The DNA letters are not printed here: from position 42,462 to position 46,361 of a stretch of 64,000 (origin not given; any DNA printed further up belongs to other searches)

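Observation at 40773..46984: SprA/Sov-like giant OM barrel immediately followed by a glutaminyl-cyclase-like gene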

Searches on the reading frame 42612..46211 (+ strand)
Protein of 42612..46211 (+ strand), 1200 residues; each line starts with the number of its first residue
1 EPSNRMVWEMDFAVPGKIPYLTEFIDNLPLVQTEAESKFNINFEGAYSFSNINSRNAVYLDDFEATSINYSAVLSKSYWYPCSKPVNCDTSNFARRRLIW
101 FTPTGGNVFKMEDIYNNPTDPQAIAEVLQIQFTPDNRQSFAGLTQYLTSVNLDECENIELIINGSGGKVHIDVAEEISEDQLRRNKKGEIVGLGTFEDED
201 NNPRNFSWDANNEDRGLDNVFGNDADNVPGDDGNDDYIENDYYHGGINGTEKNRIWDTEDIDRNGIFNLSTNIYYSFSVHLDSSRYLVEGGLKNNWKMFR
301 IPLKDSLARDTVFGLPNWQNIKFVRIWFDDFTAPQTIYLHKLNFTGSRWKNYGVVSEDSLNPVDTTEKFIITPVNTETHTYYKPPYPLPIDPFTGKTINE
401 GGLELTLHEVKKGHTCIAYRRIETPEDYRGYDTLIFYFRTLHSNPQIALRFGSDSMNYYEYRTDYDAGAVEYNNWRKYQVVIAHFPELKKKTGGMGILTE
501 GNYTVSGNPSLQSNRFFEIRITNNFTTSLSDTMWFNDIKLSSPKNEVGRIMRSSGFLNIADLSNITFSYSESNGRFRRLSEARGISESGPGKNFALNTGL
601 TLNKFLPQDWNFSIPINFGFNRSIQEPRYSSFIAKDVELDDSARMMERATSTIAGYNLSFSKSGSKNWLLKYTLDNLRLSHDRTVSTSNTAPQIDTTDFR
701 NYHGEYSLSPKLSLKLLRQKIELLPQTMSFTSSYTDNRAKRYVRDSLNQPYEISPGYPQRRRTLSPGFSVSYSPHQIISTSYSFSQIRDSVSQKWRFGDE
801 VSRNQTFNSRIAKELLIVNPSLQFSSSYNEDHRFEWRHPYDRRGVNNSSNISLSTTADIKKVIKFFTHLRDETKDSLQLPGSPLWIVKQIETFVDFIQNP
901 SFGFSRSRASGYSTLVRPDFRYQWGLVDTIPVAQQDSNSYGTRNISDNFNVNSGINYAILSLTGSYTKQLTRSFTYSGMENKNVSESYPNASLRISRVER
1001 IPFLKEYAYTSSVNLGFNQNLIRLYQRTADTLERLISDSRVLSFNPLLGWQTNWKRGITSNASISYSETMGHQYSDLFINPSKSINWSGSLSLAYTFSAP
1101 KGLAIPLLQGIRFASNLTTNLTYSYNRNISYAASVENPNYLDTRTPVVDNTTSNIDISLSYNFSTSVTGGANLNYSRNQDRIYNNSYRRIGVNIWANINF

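Call 62: predict_structure(alignment_id=A3)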
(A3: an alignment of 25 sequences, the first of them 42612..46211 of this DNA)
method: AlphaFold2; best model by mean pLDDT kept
length: 1200 residues; sequences in the alignment: 25
mean_pLDDT: 82.4   pTM: 0.53
mean pLDDT of the five models: 82.4, 80.6, 79.4, 77.5, 76.1
residues with pLDDT >= 90: 467; 70-90: 565; 50-70: 94; < 50: 74
segments of 3 or more residues with pLDDT < 50: 194-259, 265-267
pLDDT, mean of each block of 10 residues (from residue 1): 79 86 80 81 90 82 73 83 82 86 81 80 86 91 85 86 92 82 65 44 34 29 35 37 33 38 52 87 83 87 70 84 92 93 85 84 84 78 85 69 90 92 85 93 92 91 94 93 91 87 92 92 90 91 89 91 91 85 79 94 83 92 93 81 89 94 82 82 95 94 88 82 88 92 89 88 90 90 89 61 92 83 94 72 90 89 70 64 77 84 94 89 90 77 90 88 94 83 94 88 85 94 89 90 90 88 95 84 95 83 56 71 95 78 86 90 74 89 78 77
secondary structure, 60 per line:
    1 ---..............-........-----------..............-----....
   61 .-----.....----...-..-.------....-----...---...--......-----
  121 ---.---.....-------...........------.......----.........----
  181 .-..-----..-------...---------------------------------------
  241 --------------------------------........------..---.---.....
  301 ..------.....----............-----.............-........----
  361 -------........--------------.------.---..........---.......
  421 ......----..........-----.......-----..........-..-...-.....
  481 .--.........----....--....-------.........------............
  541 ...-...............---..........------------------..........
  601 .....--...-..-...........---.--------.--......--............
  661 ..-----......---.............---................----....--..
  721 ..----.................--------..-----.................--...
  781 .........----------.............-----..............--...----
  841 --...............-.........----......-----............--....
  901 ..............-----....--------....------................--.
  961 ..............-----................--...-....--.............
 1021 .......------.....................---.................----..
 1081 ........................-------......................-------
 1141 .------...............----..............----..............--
elements in order (helices of 4 or more, strands of 3 or more residues): E4-17 H19-26 E38-51 E57-61 E67-71 E99-101 H111-114 E128-132 E140-150 E157-163 E168-176 E273-280 E296-302 E309-313 E321-329 E335-347 E349-356 E368-375 E401-410 E414-426 E431-440 E446-452 E458-464 E476-481 H484-492 E497-500 E503-506 E514-522 E529-543 E545-559 E563-572 E591-601 H602-605 E615-625 H641-646 E649-662 H668-673 E677-689 E693-708 E713-716 E719-722 E727-743 E759-775 E778-789 E800-812 E818-831 E843-857 H859-867 H872-877 H883-894 E897-914 H920-923 E942-957 E960-974 E980-995 H1002-1005 E1008-1027 E1034-1054 E1058-1074 E1079-1104 E1112-1133 E1148-1162 E1167-1180 E1185-1198

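Call 64: fold_search(model_id=the predicted structure, library=pdb)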
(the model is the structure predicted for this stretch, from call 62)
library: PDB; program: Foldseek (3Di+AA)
matches with E <= 10: 578; with E <= 0.001: 12
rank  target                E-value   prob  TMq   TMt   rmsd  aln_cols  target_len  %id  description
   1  8gl8_A                1.1e-53  1.00  0.58  0.33  14.4      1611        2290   14  The Type 9 Secretion System Extended Translocon - SprA-PorV-PPI-RemZ-SkpA-SprE complex (released 2024-01-31)
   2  8gl6_A                1.7e-53  1.00  0.57  0.34  14.4      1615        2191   14  The Type 9 Secretion System in vitro assembled, RemA-CTD substrate bound complex (released 2024-01-31)
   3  6h3i_A                2.0e-46  1.00  0.55  0.34  14.2      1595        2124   14  Structural snapshots of the Type 9 protein translocon (released 2018-11-07)
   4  6h3j_A                1.0e-44  1.00  0.58  0.37  13.4      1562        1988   14  Structural snapshots of the Type 9 protein translocon Plug-complex (released 2018-11-07)
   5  6r31_A                1.2e-04  1.00  0.10  0.56  11.1       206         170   13  Family 11 Carbohydrate-Binding Module from Clostridium thermocellum in complex with beta-1,3-1,4-mixed-linked tetrasac (released 2020-02-05)
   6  9vla_A                1.6e-04  0.51  0.07  0.13  31.0       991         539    7  Crystal structure of PNGase Bb in complex with MUXF glycopeptide (released 2026-02-18)
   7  6r3m_A                2.0e-04  1.00  0.10  0.54  11.2       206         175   12  Family 11 Carbohydrate-Binding Module from Clostridium thermocellum in complex with beta-1,3-1,4-mixed-linked tetrasac (released 2020-02-05)
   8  1v0a                  3.4e-04  1.00  0.10  0.59   5.0       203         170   12  Family 11 Carbohydrate-Binding Module of cellulosomal cellulase Lic26A-Cel5E of Clostridium thermocellum (released 2005-01-12)
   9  5fq6_I                4.3e-04  0.93  0.16  0.19  24.8       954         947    9  Crystal structure of the SusCD complex BT2261-2264 from Bacteroides thetaiotaomicron (released 2016-12-21)
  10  6zlu_B                5.7e-04  0.97  0.16  0.22  21.8       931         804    9  Closed-closed state of the Bt1762-Bt1763 levan transport system (released 2020-11-11)
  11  8ae1_A                6.6e-04  0.97  0.21  0.25  25.7      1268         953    8  Structure of trimeric SlpA outer membrane protein (released 2022-11-30)
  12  5fq6_M                7.3e-04  0.92  0.16  0.19  24.2       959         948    8  Crystal structure of the SusCD complex BT2261-2264 from Bacteroides thetaiotaomicron (released 2016-12-21)
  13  4bq5_A                1.0e-03  1.00  0.10  0.16  11.2       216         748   11  Structural analysis of an exo-beta-agarase (released 2013-08-14)
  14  5fq6_B                1.2e-03  0.90  0.16  0.19  25.2       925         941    8  Crystal structure of the SusCD complex BT2261-2264 from Bacteroides thetaiotaomicron (released 2016-12-21)
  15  8aa0_A                1.5e-03  0.97  0.17  0.21  24.3       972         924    9  Levan utilisation machinery (utilisome) with levan fructo-oligosaccharides DP 8-12 (released 2023-06-07)
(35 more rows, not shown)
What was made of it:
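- On T9SS translocon SprA/Sov (TIGR04189 / PF14349): That model (pLDDT 82.4) matches SprA chains uniquely (E 1e-53, TMq 0.58) and shows about 27 long strands in the last 670 aa (calls 62, 64).
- The predicted fold matches SprA chains at 1e-53, while TonB-dependent, LptD and SusC barrels score 1e-3 or worse (call 64).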
